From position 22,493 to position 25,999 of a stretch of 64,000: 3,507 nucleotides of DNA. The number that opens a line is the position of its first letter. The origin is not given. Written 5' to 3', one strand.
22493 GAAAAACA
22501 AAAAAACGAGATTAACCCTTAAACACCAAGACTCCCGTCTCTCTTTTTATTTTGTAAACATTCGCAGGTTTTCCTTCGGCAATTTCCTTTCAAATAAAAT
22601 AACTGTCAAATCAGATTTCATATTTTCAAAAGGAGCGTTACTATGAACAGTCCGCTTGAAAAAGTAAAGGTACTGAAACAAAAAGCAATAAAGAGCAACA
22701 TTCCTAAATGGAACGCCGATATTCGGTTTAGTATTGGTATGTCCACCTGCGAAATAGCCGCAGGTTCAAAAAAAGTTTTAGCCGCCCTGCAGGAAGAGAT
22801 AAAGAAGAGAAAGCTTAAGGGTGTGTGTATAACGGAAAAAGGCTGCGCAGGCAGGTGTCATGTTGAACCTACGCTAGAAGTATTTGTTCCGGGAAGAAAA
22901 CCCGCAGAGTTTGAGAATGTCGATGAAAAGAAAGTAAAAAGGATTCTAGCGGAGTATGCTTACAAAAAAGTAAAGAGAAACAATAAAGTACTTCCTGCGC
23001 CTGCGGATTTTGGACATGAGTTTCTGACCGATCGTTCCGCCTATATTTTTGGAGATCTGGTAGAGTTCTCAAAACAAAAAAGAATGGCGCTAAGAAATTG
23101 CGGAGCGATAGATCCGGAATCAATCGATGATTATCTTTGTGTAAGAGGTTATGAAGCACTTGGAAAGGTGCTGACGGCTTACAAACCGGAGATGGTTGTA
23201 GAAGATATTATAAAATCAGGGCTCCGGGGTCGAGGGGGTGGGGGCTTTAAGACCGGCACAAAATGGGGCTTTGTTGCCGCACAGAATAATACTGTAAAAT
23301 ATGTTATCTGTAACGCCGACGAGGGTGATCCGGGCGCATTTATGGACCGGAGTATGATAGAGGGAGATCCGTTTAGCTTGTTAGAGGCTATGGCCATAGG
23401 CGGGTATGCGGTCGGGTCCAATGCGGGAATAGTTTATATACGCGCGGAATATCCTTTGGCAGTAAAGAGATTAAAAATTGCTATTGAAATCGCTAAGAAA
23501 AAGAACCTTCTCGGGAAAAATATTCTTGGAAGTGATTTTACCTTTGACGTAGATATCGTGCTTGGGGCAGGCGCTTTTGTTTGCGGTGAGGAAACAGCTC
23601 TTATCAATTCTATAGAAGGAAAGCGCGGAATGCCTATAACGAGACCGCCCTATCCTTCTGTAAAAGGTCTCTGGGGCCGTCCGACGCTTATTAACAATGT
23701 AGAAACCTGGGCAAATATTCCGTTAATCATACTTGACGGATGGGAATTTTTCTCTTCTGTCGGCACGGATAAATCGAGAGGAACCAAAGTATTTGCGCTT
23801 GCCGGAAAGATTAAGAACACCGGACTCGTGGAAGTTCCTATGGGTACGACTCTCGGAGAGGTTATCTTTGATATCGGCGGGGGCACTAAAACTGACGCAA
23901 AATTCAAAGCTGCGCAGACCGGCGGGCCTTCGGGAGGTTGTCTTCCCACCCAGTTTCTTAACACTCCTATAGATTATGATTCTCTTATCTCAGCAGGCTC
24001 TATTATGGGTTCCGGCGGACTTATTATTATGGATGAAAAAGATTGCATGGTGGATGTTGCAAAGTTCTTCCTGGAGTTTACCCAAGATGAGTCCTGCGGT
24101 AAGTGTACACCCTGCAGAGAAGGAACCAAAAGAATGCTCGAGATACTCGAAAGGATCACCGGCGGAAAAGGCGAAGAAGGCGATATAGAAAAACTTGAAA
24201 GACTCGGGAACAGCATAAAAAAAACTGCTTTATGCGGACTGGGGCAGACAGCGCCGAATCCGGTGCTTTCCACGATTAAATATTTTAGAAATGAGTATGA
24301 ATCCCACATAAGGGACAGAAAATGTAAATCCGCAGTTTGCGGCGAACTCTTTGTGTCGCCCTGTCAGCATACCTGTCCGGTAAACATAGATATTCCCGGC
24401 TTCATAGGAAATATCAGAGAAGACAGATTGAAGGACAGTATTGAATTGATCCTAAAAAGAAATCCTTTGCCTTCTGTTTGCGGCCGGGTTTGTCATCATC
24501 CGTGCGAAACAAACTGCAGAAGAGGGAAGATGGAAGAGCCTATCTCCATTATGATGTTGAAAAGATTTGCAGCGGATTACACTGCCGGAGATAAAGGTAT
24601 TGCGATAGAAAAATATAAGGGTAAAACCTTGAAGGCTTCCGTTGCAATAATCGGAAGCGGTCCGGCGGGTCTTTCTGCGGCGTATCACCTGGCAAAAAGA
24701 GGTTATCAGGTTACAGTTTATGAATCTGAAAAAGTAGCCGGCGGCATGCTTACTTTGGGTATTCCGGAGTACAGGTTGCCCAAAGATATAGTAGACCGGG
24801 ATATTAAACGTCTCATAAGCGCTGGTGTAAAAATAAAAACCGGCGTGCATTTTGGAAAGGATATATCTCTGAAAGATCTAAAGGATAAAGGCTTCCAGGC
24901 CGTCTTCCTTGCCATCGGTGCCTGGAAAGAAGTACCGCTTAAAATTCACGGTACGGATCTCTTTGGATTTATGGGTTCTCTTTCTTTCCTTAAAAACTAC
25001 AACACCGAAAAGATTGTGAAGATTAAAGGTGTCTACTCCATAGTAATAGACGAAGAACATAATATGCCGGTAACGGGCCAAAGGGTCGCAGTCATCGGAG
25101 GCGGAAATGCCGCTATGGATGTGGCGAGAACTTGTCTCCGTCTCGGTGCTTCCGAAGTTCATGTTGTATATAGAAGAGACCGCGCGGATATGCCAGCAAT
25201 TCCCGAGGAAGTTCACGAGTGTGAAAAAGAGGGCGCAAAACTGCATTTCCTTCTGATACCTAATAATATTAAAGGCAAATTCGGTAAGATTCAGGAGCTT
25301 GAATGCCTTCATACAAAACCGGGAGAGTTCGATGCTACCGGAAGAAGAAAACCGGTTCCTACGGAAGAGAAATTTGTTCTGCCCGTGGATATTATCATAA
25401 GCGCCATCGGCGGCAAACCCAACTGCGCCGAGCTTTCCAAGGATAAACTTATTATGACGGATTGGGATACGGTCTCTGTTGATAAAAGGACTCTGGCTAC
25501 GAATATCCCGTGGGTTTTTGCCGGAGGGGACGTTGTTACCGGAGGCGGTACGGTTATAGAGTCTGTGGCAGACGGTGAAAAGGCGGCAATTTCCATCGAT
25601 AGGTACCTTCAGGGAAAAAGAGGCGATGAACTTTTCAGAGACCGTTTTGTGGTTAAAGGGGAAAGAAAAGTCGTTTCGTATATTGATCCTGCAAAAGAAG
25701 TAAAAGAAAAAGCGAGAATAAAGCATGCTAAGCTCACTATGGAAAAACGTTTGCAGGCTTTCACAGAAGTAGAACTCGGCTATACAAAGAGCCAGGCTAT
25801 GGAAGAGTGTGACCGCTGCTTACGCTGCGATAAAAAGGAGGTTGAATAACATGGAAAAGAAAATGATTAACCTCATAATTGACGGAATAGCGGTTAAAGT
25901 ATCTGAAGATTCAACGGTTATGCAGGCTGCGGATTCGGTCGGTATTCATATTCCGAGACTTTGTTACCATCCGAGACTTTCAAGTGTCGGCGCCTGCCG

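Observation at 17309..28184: Tandem paralogous [FeFe]-hydrogenase operons split by rex; the second uses a 1068-aa HndB-NuoF-GltD triple fusion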

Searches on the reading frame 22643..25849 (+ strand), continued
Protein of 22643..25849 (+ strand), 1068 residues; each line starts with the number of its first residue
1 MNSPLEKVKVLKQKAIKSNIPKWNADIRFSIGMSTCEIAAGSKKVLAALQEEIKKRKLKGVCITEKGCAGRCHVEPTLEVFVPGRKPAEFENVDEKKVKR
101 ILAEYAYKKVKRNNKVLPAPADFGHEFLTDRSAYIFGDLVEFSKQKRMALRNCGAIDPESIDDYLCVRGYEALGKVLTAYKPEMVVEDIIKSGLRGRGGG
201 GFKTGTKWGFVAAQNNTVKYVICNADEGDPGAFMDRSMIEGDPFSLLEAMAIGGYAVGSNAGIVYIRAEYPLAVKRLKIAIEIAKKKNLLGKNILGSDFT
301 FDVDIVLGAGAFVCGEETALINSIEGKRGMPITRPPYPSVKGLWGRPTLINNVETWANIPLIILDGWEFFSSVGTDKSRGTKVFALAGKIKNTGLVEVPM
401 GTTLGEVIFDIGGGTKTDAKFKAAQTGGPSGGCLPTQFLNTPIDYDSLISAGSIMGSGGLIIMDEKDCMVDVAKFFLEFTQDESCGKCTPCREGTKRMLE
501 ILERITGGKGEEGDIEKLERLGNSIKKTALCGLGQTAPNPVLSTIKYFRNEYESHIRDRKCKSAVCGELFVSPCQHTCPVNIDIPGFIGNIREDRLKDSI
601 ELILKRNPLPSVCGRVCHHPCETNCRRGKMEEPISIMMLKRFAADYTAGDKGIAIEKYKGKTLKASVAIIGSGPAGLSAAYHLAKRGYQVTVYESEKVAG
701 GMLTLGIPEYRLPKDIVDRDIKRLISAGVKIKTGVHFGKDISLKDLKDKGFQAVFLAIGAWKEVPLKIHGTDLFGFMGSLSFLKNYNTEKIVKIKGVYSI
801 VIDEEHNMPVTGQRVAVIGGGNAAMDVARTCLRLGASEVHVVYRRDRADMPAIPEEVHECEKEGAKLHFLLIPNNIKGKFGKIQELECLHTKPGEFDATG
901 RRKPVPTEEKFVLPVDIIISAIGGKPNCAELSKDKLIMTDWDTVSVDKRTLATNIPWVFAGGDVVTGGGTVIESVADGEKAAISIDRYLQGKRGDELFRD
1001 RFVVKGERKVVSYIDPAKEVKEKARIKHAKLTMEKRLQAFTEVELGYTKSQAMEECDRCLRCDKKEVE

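Call 68: predict_structure(alignment_id=A1)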
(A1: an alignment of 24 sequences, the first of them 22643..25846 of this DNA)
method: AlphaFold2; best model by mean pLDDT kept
length: 1068 residues; sequences in the alignment: 24
mean_pLDDT: 80.1   pTM: 0.75
mean pLDDT of the five models: 80.1, 79.7, 75.5, 71.7, 70.7
residues with pLDDT >= 90: 309; 70-90: 543; 50-70: 142; < 50: 74
segments of 3 or more residues with pLDDT < 50: 109-148, 313-315, 330-337, 568-573, 628-630, 1003-1008
pLDDT, mean of each block of 10 residues (from residue 1): 82 82 76 80 91 85 75 68 66 86 72 40 36 43 46 71 85 94 93 69 80 88 72 71 91 95 86 91 94 91 82 56 69 49 81 85 87 79 79 75 89 78 77 87 86 74 86 79 57 82 84 91 75 59 89 79 56 57 79 88 88 81 57 81 86 73 90 93 92 91 87 89 90 90 92 90 79 90 88 87 81 95 92 95 91 86 94 94 95 87 92 95 75 84 85 93 83 88 91 69 48 59 79 85 86 86 56
secondary structure, 60 per line:
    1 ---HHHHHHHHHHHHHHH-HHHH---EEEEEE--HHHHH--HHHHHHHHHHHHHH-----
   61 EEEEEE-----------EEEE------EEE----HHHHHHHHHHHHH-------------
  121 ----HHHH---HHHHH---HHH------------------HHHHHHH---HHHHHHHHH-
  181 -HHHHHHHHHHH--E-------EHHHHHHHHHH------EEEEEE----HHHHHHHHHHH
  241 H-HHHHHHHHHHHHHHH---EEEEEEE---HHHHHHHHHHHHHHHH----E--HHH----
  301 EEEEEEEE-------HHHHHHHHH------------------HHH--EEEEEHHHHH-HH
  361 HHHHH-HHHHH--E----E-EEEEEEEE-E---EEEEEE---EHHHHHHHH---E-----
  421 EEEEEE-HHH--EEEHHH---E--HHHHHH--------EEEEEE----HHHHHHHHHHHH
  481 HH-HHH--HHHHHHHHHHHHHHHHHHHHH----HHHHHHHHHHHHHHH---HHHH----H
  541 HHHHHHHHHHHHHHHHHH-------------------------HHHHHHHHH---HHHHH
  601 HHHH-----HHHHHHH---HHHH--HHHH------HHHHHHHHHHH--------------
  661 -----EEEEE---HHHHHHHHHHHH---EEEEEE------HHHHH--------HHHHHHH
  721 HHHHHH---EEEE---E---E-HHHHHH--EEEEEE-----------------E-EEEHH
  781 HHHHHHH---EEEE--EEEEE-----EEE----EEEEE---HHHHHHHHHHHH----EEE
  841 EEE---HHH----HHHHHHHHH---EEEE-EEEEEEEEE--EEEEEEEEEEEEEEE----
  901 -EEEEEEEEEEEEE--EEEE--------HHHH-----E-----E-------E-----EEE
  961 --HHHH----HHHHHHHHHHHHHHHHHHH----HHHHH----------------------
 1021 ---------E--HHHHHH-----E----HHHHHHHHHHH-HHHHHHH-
elements in order (helices of 4 or more, strands of 3 or more residues): H4-18 H20-23 E27-32 H35-39 H42-55 E61-66 E78-81 E88-90 H95-107 H125-128 H132-136 H161-167 H171-179 H182-192 H204-213 E220-225 H230-241 H243-257 E261-267 H271-286 E301-308 H316-324 E348-352 H353-357 H359-365 H367-371 E381-388 E394-399 H404-411 E421-426 E433-435 H445-450 E459-464 H469-482 H489-509 H514-528 H532-535 H540-558 H584-592 H596-604 H610-616 H620-623 H626-629 H636-646 E666-670 H674-685 E689-694 H701-705 H714-726 E730-733 H743-748 E751-756 E776-778 H779-787 E791-794 E797-801 E807-809 E814-818 H822-833 E838-843 H854-862 E866-869 E871-879 E882-896 E902-914 E917-920 H929-932 E958-960 H963-966 H971-989 H994-998 H1033-1038 H1049-1059 H1061-1067

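Call 70: fold_search(model_id=the predicted structure, library=pdb)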
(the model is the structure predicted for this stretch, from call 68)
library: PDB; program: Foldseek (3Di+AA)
matches with E <= 10: 1986; with E <= 0.001: 631
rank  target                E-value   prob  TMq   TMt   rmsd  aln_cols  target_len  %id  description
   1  9bp5_B                5.2e-56  1.00  0.46  0.83   3.4       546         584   54  Structure of electron bifurcating Nfn-ABC holoenzyme from Caldicellulosiruptor saccharolyticus (released 2025-03-05)
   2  9bov_B                3.1e-55  1.00  0.46  0.92   3.4       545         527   54  Structure of electron bifurcating Nfn-ABC complexed with NAD from Caldicellulosiruptor saccharolyticus (released 2025-03-05)
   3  9n5u_B                3.7e-54  1.00  0.46  0.81   5.2       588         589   51  Structure of the Thermococcus sibiricus NfnABC complex (released 2025-05-07)
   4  8oh5_B                4.5e-54  1.00  0.46  0.83   3.6       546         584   56  Cryo-EM structure of the electron bifurcating transhydrogenase StnABC complex from Sporomusa Ovata (state 2) (released 2023-09-13)
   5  9n5v_B                1.7e-53  1.00  0.46  0.82   4.1       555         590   53  Structure of the NAD(H)-bound Thermococcus sibiricus NfnABC complex (released 2025-05-07)
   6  9mqx_B                2.0e-52  1.00  0.47  0.79   5.1       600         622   46  Electron-bifurcating Tungstopyranopterin-containing aldehyde oxidoreductase with NADH (released 2025-07-16)
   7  8a6t_B                6.8e-52  1.00  0.48  0.80   5.6       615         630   48  Cryo-EM structure of the electron bifurcating Fe-Fe hydrogenase HydABC complex from Thermoanaerobacter kivui in the re (released 2023-02-15)
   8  7q4v_B                3.5e-51  1.00  0.46  0.80   5.7       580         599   55  Electron bifurcating hydrogenase - HydABC from A. woodii (released 2023-02-22)
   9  7p92_B                5.3e-51  1.00  0.48  0.81   4.9       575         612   47  TmHydABC- T. maritima bifurcating hydrogenase with bridge domain up (released 2022-09-14)
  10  7p8n_b                6.2e-51  1.00  0.47  0.87   4.8       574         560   47  TmHydABC- T. maritima hydrogenase with bridge closed (released 2022-09-14)
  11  7p5h_B                2.3e-50  1.00  0.47  0.89   4.7       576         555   47  TmHydABC- D2 map (released 2022-09-14)
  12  7p8n_B                6.8e-50  1.00  0.48  0.81   4.9       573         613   46  TmHydABC- T. maritima hydrogenase with bridge closed (released 2022-09-14)
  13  7q4w_B                2.7e-45  1.00  0.37  0.83   4.2       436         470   65  CryoEM structure of electron bifurcating Fe-Fe hydrogenase HydABC complex A. woodii in the oxidised state (released 2023-02-15)
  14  7t2r_B                1.5e-44  1.00  0.38  0.94   2.3       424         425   62  Structure of electron bifurcating Ni-Fe hydrogenase complex HydABCSL in FMN-free apo state (released 2022-03-16)
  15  8a5e_B                1.8e-44  1.00  0.35  0.82   4.3       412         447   66  Cryo-EM structure of the electron bifurcating Fe-Fe hydrogenase HydABC complex from Acetobacterium woodii in the reduc (released 2023-02-22)
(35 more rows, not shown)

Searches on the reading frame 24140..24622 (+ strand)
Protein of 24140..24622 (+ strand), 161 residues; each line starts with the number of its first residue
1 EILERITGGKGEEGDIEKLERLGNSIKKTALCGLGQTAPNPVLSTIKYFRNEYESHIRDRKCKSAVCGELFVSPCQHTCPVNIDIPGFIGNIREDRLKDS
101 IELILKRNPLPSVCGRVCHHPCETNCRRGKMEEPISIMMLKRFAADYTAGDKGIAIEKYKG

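Call 64: search_protein_representatives(protein=window:24140-24622:+)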
Query: 161 residues. Proteins with E-value up to 0.001 (for the whole library): 8968; up to 1e-10: 3103; up to 1e-30: 81. The best 150 are listed.
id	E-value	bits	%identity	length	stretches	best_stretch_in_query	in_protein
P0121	2.5e-60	219.3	62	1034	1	1-147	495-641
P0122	7.1e-59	214.6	61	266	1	3-148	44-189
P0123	1.3e-53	197.5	57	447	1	1-148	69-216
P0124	2.3e-52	193.5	55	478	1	1-149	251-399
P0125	2.5e-50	186.8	56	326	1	1-145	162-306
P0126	7.9e-50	185.2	56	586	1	1-147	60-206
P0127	1.7e-48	180.9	59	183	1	1-134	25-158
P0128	4.1e-47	176.4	52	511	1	2-151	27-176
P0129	8.2e-47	175.4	57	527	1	27-153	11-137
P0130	2.2e-46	174.0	53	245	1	3-150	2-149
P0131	2.8e-46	173.7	52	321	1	1-147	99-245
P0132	6.4e-46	172.5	53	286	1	7-147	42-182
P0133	2.0e-45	170.9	51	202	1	2-150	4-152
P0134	6.1e-45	169.3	51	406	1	1-149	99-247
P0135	7.3e-45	169.1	55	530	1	1-130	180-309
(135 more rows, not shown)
